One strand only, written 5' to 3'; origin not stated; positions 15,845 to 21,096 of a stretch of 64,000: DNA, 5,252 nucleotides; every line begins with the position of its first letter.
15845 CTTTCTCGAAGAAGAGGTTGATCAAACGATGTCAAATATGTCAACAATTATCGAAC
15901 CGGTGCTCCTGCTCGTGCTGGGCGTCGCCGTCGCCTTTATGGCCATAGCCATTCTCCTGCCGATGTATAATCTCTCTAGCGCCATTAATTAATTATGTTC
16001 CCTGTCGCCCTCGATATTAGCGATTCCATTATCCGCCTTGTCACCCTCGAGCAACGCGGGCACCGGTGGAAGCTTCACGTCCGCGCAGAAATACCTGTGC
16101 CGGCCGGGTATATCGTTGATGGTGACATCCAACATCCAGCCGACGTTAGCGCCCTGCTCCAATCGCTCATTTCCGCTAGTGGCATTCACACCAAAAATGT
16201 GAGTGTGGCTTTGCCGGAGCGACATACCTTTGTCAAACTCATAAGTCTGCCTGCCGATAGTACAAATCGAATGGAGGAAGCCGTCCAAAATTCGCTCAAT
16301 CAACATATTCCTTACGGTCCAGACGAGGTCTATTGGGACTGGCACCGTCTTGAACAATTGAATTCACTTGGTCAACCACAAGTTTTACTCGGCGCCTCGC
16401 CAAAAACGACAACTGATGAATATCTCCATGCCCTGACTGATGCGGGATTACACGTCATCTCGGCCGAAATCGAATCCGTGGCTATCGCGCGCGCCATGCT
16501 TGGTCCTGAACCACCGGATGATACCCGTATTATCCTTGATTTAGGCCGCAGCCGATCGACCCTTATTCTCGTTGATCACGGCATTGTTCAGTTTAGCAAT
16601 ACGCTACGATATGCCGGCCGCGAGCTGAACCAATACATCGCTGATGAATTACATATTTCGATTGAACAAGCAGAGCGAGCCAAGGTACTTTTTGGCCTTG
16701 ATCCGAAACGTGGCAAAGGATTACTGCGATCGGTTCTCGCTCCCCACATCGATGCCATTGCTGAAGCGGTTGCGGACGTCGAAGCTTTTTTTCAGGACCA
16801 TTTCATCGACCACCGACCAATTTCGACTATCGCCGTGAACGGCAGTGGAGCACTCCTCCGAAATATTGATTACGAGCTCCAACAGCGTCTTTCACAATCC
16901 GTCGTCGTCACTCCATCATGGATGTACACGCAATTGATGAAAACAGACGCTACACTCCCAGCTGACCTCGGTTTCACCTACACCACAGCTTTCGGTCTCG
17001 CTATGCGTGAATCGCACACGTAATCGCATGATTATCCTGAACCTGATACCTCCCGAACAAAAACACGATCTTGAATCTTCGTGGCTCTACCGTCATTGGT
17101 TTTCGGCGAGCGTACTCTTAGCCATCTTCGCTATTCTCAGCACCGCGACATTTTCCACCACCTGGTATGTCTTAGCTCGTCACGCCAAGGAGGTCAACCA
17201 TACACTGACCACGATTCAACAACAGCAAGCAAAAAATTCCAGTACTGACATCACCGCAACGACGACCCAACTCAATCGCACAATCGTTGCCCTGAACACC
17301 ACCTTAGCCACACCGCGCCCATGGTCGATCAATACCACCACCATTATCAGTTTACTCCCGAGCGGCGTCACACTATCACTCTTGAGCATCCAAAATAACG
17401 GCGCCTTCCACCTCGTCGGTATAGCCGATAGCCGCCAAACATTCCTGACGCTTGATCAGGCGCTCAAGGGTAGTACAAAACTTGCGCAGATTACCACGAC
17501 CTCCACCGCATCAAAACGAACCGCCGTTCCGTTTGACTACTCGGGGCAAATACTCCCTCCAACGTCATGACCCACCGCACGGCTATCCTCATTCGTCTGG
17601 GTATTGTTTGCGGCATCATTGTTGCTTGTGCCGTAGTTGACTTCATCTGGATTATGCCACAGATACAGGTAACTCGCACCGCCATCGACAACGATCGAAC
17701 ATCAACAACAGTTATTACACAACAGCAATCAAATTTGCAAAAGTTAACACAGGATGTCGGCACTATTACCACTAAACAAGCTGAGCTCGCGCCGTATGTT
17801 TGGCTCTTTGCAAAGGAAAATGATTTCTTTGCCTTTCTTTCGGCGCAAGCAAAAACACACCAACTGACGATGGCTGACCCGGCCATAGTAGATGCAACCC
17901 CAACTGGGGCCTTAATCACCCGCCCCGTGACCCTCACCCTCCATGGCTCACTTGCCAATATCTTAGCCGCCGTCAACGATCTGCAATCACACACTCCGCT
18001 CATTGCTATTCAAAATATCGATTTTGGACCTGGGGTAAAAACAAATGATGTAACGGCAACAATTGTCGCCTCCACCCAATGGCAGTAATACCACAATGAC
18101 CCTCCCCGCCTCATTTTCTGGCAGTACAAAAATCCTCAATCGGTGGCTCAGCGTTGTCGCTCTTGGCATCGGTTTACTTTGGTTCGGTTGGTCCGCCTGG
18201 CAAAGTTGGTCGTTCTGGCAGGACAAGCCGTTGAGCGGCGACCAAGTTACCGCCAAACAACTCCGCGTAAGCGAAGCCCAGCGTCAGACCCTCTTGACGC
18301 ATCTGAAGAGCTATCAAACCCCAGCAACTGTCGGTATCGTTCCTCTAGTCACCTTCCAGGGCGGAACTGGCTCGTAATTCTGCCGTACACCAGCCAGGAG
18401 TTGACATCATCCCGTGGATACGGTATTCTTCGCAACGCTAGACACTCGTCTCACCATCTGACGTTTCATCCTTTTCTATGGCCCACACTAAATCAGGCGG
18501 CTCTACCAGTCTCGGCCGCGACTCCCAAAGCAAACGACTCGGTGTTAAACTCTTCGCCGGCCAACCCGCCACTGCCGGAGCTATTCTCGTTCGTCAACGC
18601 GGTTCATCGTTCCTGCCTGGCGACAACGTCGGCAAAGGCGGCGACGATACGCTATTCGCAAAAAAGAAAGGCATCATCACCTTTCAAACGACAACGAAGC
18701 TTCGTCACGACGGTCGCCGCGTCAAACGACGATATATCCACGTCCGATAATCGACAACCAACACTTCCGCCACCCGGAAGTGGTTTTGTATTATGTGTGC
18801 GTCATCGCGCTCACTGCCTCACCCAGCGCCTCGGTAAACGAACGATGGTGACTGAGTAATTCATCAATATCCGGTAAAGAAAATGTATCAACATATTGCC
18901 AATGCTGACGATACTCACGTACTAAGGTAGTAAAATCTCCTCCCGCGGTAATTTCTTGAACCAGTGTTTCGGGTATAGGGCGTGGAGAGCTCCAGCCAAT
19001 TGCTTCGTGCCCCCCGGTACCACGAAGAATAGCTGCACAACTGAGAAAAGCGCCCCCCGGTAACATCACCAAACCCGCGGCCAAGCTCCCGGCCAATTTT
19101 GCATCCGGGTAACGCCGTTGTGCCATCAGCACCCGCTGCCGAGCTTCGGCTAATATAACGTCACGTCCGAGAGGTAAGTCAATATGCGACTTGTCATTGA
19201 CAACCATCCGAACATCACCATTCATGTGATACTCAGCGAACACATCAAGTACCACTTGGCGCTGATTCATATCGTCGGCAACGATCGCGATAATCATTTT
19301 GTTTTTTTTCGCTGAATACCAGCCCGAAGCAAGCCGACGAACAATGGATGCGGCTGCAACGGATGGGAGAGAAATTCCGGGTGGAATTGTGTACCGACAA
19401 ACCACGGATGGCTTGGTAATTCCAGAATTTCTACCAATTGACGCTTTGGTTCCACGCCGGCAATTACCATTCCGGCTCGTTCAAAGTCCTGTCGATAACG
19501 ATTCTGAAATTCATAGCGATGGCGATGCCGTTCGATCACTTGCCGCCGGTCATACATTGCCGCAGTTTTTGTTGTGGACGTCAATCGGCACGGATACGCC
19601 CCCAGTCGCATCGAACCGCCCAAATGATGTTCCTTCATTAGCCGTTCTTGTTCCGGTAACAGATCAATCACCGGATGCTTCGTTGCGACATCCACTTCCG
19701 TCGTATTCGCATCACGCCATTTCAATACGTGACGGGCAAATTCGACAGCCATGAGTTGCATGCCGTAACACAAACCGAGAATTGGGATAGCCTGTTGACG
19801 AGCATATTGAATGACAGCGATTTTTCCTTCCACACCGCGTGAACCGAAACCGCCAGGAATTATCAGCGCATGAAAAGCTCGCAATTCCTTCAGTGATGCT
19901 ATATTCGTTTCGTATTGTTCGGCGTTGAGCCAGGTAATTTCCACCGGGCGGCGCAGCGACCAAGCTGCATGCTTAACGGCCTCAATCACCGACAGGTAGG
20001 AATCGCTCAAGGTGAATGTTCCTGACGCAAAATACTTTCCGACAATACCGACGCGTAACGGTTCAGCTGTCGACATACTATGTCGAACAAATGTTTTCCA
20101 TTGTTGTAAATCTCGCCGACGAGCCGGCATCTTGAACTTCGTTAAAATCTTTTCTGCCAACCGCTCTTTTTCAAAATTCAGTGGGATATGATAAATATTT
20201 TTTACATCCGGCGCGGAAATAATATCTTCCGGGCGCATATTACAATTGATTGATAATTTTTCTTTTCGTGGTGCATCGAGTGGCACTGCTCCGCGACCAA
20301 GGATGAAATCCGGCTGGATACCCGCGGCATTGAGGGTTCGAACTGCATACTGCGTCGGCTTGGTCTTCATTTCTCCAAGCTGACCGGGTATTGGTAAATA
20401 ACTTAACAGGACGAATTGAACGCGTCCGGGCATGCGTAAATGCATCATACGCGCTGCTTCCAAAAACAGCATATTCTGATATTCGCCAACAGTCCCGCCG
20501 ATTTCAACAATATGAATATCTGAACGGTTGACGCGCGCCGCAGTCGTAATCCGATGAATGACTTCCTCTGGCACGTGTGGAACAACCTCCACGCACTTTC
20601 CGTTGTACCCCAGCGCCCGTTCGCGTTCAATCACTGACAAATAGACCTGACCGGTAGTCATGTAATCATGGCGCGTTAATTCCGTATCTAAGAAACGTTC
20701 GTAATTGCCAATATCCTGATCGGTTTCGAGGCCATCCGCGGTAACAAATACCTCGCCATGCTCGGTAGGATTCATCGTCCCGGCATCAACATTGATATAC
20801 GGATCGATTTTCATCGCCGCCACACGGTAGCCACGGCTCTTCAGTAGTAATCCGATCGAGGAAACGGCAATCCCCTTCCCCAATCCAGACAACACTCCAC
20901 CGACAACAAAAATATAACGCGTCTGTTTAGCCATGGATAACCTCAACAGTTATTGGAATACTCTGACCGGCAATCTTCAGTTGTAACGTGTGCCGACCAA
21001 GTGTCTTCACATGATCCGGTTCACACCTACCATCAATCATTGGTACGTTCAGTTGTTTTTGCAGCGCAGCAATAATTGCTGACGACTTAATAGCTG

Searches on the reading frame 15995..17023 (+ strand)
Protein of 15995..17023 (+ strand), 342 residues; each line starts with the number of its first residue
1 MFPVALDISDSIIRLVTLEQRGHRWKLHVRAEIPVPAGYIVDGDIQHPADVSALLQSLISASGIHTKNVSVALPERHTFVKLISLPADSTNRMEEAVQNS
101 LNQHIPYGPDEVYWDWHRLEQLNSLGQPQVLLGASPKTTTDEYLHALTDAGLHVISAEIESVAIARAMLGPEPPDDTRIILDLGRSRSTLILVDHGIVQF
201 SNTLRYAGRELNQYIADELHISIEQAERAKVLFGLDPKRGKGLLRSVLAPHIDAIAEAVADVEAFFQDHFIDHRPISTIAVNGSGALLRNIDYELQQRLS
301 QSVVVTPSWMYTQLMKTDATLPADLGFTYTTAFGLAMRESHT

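Call 29: search_protein_families(library=pfam, proteins=[window:15995-17023:+], max_evalue=0.001)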
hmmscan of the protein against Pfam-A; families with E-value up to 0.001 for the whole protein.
window:15995-17023:+ (342 aa): 2 families
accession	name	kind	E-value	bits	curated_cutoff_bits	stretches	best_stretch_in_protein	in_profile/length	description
PF11104.14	PilM_2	-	5.8e-43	147.6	27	1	6-339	2-339/340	Type IV pilus assembly protein PilM;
PF14450.12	FtsA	-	3.4e-06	27.9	31.8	1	180-235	2-57/127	Cell division protein FtsA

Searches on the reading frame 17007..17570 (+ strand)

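Call 51: search_protein_families(library=pfam, proteins=[window:17007-17570:+], max_evalue=0.001)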
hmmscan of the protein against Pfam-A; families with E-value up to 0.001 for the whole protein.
window:17007-17570:+ (187 aa): 1 family
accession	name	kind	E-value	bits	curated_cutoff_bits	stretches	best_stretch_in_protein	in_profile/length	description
PF05137.18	PilN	-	0.00041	20.8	22.8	1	115-171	8-63/78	Fimbrial assembly protein (PilN)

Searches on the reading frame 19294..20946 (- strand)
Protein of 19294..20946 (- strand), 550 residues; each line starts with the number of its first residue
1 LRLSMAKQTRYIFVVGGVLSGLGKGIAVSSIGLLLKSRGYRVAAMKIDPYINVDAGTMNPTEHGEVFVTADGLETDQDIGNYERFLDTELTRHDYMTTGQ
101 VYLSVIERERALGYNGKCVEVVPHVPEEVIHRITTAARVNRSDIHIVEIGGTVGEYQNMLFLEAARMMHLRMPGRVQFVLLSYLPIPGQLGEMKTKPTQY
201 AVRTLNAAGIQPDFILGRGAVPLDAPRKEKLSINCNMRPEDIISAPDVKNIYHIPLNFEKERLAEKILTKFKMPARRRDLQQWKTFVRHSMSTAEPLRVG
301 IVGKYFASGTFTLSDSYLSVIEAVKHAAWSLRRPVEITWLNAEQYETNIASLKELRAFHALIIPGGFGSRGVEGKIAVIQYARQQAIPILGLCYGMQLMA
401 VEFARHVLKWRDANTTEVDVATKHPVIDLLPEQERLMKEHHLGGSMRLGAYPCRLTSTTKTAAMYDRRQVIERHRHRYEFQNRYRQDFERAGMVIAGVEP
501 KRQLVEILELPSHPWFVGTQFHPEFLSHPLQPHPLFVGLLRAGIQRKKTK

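Call 29: search_protein_families(library=pfam, proteins=[window:19294-20946:-], max_evalue=0.001)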
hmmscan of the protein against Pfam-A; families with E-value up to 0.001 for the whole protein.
window:19294-20946:- (550 aa): 3 families
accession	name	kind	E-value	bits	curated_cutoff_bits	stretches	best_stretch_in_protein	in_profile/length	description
PF06418.20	CTP_synth_N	-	1.4e-100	336.5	26.1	1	10-273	1-265/265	CTP synthase N-terminus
PF00117.34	GATase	-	3.8e-37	128.2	22.8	1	313-540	2-188/190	Glutamine amidotransferase class-I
PF07722.19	Peptidase_C26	-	4.1e-07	30.4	20.5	1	375-524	94-219/219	Peptidase C26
